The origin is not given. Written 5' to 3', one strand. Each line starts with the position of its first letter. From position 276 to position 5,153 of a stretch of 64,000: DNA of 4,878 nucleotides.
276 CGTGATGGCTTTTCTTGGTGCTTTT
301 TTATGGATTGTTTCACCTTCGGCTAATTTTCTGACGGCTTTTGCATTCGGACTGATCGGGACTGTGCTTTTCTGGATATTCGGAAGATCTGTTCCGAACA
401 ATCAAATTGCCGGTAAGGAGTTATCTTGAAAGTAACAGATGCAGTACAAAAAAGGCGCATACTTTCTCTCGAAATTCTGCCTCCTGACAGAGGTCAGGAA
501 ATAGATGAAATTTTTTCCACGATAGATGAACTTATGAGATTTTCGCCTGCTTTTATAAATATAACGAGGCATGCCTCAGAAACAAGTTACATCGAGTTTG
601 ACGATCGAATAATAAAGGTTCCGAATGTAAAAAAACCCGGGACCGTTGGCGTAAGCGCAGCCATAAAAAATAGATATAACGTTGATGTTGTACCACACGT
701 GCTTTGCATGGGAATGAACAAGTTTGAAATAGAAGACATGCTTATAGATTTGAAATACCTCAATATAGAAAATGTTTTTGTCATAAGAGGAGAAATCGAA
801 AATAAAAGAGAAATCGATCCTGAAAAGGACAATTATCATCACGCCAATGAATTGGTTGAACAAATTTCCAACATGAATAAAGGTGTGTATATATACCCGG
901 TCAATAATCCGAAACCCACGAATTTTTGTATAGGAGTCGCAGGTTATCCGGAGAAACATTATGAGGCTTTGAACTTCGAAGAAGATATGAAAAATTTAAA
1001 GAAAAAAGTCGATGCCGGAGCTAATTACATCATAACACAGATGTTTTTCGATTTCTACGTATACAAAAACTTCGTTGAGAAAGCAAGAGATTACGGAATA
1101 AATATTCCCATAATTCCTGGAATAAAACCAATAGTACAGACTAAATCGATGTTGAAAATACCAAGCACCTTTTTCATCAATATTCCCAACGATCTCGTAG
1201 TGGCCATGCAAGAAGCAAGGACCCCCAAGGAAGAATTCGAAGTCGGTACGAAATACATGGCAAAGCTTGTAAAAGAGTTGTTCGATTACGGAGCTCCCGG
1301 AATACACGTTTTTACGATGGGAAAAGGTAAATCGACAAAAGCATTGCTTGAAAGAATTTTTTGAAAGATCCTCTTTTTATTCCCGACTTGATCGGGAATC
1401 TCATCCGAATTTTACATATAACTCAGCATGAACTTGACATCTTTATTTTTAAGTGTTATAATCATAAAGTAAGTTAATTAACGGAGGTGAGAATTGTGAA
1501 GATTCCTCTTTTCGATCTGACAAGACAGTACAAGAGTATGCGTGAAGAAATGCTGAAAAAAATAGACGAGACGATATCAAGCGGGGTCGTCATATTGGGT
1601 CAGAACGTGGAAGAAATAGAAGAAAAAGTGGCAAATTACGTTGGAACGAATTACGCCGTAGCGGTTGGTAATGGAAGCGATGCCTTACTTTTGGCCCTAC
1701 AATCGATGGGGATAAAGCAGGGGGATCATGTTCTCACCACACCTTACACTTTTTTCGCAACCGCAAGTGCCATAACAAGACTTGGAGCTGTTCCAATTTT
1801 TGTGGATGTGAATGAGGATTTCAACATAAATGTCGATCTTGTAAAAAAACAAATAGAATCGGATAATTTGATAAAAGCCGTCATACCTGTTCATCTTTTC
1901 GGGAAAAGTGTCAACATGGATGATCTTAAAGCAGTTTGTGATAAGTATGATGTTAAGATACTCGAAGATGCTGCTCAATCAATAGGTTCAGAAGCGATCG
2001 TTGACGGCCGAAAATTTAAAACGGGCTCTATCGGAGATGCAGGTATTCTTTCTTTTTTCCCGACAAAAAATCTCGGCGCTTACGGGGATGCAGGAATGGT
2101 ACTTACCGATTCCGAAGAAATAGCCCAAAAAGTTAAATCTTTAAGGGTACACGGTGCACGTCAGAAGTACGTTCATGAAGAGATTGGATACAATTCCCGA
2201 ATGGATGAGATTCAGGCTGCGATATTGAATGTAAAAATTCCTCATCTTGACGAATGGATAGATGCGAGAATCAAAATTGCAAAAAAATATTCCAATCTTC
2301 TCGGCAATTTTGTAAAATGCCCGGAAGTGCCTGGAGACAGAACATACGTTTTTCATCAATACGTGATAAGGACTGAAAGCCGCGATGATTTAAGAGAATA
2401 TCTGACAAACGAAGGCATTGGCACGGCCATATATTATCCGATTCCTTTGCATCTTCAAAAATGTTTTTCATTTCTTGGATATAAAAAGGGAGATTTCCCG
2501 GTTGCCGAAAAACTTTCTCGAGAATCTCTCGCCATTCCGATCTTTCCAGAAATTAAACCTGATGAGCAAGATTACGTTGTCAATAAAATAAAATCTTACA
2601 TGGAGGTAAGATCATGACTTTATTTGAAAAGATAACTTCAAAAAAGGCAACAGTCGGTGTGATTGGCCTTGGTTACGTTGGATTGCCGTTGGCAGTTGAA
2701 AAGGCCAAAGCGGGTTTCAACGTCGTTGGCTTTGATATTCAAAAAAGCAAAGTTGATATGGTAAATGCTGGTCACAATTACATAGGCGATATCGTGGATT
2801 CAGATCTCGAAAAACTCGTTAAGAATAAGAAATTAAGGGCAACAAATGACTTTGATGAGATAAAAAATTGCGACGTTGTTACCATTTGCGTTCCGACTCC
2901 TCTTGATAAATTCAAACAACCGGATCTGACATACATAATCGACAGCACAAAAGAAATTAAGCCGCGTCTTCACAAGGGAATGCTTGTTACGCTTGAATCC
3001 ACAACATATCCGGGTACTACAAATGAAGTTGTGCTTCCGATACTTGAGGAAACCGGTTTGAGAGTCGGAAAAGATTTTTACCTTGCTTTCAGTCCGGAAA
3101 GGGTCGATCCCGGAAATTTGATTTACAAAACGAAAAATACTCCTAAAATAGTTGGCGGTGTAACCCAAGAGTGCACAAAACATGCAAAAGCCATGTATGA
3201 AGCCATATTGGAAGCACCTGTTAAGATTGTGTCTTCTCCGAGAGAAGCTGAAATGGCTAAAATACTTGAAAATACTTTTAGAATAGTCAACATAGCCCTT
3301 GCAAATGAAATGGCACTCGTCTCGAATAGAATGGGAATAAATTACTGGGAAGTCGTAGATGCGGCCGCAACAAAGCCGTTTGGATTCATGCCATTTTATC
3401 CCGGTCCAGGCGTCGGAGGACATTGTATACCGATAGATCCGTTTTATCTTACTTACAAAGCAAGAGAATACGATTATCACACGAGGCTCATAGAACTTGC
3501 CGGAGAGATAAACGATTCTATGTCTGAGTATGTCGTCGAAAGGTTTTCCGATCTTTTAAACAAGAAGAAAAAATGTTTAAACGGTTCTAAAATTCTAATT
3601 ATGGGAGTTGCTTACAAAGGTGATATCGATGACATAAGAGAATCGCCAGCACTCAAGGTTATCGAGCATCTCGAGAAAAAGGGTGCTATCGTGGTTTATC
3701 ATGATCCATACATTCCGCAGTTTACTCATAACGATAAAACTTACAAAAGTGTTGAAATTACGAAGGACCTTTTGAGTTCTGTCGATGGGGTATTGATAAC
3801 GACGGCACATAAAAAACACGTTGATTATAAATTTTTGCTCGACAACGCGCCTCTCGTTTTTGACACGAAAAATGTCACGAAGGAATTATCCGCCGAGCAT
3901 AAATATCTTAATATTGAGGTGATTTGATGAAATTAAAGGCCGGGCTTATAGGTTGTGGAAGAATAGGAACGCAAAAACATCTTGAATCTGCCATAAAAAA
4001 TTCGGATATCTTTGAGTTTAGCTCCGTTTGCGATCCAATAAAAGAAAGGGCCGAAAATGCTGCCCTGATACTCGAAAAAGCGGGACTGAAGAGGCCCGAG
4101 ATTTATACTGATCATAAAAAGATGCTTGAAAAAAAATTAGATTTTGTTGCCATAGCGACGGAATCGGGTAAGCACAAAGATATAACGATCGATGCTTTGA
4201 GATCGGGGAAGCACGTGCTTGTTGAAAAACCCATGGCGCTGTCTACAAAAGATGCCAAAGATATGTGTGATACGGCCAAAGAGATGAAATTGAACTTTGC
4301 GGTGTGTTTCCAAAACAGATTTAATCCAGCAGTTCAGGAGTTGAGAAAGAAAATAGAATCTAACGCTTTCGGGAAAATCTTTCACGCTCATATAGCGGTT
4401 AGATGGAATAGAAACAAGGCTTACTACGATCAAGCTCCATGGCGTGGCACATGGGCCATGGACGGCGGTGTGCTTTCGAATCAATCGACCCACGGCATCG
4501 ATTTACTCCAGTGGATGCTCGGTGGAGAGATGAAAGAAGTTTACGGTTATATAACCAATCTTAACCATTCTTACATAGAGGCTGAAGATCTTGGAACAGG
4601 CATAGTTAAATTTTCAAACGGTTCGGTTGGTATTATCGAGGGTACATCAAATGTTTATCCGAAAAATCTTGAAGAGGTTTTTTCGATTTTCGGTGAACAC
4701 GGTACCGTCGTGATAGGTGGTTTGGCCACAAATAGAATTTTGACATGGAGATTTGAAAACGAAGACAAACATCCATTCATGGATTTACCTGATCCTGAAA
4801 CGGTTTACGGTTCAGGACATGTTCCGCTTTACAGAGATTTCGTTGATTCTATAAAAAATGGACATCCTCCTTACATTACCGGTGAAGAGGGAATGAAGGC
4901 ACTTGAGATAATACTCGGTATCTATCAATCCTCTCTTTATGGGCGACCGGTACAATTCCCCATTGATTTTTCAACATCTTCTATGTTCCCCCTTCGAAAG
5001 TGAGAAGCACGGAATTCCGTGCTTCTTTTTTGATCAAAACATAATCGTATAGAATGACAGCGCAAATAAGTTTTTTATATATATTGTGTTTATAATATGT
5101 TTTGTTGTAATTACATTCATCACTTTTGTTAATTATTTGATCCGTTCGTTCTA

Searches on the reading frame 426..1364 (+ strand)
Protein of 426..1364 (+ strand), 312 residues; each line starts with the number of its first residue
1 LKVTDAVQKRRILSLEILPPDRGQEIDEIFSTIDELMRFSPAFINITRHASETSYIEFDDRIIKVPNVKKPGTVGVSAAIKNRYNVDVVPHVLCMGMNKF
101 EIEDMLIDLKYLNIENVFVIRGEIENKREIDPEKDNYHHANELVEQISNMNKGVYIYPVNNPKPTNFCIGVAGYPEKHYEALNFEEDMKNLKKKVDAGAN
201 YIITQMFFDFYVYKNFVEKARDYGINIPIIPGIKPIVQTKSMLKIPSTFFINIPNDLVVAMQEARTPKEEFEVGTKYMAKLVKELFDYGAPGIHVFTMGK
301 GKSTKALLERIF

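Call 64: search_protein_families(library=pfam, proteins=[window:426-1364:+], max_evalue=0.00001)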
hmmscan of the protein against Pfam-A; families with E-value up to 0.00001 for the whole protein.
window:426-1364:+ (312 aa): 1 family
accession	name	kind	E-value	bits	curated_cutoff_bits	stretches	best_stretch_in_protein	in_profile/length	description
PF02219.23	MTHFR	-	1.8e-57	195.3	24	1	8-310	8-285/287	Methylenetetrahydrofolate reductase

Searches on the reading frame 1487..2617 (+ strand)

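Call 64: search_protein_families(library=pfam, proteins=[window:1487-2617:+], max_evalue=0.00001)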
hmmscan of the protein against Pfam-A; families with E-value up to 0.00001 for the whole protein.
window:1487-2617:+ (376 aa): 3 families
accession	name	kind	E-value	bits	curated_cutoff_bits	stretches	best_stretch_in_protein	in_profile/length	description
PF01041.23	DegT_DnrJ_EryC1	-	1.1e-109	367.4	19.8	1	18-368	3-359/360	DegT/DnrJ/EryC1/StrS aminotransferase family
PF00155.27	Aminotran_1_2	-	2.1e-07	30.9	19.7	1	41-219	44-244/361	Aminotransferase class I and II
PF00266.25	Aminotran_5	-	4.5e-07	29.6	21.5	1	38-171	42-185/371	Aminotransferase class-V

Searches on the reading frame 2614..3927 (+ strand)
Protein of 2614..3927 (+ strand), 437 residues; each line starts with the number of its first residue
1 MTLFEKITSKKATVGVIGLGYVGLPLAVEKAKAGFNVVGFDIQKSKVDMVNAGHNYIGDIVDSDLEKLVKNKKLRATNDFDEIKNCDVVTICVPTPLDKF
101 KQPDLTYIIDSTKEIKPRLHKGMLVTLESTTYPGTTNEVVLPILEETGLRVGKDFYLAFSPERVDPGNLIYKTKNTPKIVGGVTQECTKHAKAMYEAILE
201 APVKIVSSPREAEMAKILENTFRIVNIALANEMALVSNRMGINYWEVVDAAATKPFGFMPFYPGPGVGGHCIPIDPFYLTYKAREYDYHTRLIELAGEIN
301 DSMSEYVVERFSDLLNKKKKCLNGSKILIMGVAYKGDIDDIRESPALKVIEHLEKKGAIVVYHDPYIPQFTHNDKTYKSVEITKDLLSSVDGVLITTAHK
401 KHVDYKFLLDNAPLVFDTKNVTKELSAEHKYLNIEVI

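Call 64: search_protein_families(library=pfam, proteins=[window:2614-3927:+], max_evalue=0.00001)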
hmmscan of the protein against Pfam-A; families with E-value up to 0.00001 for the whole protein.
window:2614-3927:+ (437 aa): 4 families
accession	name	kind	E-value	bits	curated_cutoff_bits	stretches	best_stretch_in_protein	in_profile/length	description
PF03721.20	UDPG_MGDP_dh_N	-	1.1e-48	165.7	27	1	13-190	2-182/187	UDP-glucose/GDP-mannose dehydrogenase family, NAD binding domain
PF00984.24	UDPG_MGDP_dh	-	5.3e-33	113.4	25.4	1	210-301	1-93/94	UDP-glucose/GDP-mannose dehydrogenase family, central domain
PF03720.21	UDPG_MGDP_dh_C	-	1.2e-24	87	30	1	328-423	1-102/103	UDP-glucose/GDP-mannose dehydrogenase family, UDP binding domain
PF03446.21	NAD_binding_2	-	2.1e-09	38.1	21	1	13-140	1-104/161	NAD binding domain of 6-phosphogluconate dehydrogenase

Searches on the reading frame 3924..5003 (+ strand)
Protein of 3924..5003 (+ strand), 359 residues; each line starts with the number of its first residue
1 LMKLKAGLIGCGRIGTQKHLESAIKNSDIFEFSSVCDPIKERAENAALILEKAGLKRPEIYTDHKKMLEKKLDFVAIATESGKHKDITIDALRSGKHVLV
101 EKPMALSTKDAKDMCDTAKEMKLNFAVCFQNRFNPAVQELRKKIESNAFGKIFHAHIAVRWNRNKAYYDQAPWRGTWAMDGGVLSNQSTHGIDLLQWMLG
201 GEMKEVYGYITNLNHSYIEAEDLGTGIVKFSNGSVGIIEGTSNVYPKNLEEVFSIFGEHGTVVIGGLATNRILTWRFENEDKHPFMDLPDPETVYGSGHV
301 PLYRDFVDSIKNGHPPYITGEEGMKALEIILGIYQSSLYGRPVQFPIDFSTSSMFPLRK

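Call 64: search_protein_families(library=pfam, proteins=[window:3924-5003:+], max_evalue=0.00001)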
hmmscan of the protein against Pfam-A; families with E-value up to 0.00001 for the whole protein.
window:3924-5003:+ (359 aa): 3 families
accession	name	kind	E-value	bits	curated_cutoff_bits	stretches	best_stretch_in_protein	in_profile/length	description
PF22725.1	GFO_IDH_MocA_C3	-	9.5e-28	97.1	27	1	137-262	1-123/124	GFO/IDH/MocA C-terminal domain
PF02894.22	GFO_IDH_MocA_C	-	1.4e-26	94.1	22.9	1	141-344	1-217/218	Oxidoreductase family, C-terminal alpha/beta domain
PF01408.29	GFO_IDH_MocA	-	4.2e-25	89.2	24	1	5-127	2-118/120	Oxidoreductase family, NAD-binding Rossmann fold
